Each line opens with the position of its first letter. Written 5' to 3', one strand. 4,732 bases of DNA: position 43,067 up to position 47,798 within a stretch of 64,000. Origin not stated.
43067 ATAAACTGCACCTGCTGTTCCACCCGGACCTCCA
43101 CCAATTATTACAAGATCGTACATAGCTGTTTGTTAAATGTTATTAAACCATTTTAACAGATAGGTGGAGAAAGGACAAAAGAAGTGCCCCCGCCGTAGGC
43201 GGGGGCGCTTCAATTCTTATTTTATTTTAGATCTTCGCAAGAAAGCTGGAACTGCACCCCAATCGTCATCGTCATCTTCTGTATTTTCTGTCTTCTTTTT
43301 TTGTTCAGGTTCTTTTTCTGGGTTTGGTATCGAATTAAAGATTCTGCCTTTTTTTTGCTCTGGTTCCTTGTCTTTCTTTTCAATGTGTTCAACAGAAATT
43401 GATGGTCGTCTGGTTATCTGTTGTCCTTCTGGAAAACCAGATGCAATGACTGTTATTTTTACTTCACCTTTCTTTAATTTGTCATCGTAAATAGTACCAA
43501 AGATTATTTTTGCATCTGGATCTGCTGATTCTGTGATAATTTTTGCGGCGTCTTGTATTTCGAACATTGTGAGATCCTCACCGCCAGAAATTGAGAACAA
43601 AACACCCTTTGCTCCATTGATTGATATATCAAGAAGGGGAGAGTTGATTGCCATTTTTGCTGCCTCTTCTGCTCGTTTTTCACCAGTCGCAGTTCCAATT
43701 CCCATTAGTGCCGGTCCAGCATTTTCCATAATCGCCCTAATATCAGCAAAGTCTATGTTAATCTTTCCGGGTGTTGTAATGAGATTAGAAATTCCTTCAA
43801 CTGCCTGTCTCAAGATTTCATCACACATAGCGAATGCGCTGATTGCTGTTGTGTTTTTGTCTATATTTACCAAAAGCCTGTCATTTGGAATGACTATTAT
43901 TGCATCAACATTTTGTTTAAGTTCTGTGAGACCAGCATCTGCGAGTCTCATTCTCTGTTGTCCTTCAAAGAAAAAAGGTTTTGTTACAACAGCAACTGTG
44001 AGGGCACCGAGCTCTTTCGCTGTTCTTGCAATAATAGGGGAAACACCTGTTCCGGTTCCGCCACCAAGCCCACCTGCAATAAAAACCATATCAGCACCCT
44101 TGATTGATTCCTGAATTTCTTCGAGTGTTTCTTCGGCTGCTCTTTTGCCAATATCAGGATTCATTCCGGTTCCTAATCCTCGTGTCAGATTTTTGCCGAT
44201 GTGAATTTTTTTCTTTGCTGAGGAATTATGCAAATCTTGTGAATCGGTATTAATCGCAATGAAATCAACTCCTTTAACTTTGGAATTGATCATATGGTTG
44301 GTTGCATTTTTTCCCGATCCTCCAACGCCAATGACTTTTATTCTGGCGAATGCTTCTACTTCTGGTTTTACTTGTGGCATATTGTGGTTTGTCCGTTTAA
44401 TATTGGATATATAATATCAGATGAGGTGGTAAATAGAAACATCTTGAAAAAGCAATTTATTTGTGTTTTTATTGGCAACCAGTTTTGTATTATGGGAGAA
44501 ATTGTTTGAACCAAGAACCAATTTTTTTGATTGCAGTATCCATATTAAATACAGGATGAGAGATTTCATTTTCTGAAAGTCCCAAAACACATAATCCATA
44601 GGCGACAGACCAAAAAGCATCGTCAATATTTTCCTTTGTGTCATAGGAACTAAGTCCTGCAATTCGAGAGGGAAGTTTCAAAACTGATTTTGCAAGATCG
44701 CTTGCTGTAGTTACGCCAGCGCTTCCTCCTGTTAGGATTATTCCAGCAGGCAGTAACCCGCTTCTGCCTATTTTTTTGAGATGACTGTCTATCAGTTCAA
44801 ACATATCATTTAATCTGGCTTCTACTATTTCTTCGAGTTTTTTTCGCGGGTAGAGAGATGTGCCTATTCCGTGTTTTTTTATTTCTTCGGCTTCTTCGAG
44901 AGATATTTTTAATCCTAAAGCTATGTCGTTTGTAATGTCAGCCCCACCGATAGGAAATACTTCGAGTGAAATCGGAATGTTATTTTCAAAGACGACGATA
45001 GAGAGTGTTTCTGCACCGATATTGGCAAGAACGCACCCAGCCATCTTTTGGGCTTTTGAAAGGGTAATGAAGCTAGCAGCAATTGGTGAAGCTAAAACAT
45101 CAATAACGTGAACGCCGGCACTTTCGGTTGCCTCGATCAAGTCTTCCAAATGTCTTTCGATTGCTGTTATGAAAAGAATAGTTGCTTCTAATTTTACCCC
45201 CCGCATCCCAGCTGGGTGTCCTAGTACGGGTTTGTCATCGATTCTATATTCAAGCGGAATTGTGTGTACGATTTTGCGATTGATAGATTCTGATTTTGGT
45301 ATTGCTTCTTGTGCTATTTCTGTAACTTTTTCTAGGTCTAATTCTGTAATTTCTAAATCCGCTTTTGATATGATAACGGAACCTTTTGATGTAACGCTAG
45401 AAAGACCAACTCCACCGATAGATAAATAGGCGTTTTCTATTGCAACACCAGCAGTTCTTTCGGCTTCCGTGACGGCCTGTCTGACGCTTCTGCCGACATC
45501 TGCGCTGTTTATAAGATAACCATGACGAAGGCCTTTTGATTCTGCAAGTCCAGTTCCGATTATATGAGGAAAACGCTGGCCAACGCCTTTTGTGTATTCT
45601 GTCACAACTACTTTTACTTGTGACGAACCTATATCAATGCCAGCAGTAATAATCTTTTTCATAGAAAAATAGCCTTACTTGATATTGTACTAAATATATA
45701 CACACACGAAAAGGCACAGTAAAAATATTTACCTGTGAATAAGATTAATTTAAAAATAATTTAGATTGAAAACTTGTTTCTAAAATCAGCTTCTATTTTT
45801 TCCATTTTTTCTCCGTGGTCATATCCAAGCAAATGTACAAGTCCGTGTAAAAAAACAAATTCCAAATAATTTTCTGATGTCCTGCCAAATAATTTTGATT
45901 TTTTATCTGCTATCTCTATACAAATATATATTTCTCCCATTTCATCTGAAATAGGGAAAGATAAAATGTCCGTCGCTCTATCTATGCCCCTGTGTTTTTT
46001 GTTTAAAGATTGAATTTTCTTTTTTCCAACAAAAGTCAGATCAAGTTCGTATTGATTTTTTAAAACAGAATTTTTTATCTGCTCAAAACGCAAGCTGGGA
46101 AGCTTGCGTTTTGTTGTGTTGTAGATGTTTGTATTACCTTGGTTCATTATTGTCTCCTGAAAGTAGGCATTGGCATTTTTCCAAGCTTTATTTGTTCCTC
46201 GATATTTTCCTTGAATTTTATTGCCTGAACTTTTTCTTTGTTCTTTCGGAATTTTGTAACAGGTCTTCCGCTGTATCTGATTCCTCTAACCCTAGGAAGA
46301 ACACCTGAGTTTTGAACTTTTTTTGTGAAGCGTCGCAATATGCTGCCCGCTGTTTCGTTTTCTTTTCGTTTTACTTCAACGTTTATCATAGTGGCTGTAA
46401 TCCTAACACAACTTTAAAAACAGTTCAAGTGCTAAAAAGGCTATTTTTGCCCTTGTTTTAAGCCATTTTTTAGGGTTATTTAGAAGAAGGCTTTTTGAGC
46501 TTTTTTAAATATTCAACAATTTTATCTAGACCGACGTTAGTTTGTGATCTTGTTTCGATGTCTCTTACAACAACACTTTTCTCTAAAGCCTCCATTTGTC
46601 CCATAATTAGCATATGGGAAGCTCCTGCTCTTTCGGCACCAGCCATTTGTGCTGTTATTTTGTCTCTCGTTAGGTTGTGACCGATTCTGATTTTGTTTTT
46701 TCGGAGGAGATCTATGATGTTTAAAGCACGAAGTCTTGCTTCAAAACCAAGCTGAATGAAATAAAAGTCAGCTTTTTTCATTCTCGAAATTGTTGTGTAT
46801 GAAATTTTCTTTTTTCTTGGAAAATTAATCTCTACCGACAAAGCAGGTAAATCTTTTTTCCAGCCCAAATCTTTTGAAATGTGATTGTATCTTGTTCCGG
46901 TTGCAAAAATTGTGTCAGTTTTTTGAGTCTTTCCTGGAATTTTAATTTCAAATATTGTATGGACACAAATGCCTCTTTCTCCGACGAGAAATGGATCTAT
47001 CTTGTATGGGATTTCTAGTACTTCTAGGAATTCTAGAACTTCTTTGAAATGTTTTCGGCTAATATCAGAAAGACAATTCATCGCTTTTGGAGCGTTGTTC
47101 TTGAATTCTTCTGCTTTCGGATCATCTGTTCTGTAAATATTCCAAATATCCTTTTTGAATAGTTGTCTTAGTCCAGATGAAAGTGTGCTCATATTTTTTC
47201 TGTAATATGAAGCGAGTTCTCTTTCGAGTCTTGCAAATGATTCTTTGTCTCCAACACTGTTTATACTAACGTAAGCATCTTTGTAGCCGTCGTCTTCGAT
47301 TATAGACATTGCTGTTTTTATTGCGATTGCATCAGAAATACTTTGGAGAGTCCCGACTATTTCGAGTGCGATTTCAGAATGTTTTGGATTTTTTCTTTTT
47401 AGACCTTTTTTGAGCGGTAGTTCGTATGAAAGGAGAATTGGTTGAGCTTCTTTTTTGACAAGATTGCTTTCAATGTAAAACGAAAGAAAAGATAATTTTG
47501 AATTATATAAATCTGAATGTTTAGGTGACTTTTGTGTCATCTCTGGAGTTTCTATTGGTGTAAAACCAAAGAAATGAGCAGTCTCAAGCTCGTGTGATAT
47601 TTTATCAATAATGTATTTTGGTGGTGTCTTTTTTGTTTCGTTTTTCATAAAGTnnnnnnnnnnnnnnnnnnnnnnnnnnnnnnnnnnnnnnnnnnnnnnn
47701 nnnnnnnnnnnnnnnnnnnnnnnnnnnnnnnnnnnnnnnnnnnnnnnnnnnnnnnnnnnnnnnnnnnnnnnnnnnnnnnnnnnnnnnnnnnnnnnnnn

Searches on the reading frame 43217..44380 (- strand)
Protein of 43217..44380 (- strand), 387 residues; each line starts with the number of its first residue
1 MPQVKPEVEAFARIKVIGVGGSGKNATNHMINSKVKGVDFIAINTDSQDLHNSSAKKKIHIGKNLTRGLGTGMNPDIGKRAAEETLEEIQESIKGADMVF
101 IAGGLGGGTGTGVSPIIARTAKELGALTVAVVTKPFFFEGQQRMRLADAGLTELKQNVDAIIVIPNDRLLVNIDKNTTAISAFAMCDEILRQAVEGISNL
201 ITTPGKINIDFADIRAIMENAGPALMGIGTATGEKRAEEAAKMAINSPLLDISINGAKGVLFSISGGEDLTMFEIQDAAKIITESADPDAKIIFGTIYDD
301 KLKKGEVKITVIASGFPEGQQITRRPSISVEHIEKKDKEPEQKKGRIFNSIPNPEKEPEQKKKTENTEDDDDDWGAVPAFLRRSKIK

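Call 16: search_protein_families(library=pfam, proteins=[window:43217-44380:-], max_evalue=0.001)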
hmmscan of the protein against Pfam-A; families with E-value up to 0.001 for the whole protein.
window:43217-44380:- (387 aa): 2 families
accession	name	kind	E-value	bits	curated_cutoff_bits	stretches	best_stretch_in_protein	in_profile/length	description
PF00091.31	Tubulin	-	2.5e-47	162.1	33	1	13-170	1-186/190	Tubulin/FtsZ family, GTPase domain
PF12327.13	FtsZ_C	-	4.3e-33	113.9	27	1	222-316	1-94/95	FtsZ family, C-terminal domain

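Call 81: search_protein_families(library=ncbifam, proteins=[window:43217-44380:-], max_evalue=0.00001)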
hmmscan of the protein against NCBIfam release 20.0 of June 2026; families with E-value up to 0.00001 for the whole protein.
window:43217-44380:- (387 aa): 1 family
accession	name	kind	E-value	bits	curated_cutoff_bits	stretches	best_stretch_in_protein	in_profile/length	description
TIGR00065.1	ftsZ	equivalog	1.6e-121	406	295.2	1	11-332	17-337/353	cell division protein FtsZ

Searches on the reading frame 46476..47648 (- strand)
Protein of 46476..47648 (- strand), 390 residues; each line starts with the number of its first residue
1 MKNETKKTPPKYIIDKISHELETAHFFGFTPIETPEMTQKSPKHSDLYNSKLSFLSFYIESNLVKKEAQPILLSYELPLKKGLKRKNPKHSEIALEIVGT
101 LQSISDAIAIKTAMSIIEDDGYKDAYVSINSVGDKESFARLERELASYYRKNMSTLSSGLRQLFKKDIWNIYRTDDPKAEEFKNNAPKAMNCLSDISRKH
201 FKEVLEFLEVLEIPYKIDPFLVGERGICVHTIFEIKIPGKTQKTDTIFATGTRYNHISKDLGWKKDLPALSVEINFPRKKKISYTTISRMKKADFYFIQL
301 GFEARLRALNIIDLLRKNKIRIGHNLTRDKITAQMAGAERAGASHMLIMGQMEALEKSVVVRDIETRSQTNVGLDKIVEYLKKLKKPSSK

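Call 16: search_protein_families(library=pfam, proteins=[window:46476-47648:-], max_evalue=0.001)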
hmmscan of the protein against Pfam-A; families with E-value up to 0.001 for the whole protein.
window:46476-47648:- (390 aa): 1 family
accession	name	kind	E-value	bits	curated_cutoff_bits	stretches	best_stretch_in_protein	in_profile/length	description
PF03129.25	HGTP_anticodon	-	3.3e-10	40.4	21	1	304-383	14-93/94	Anticodon binding domain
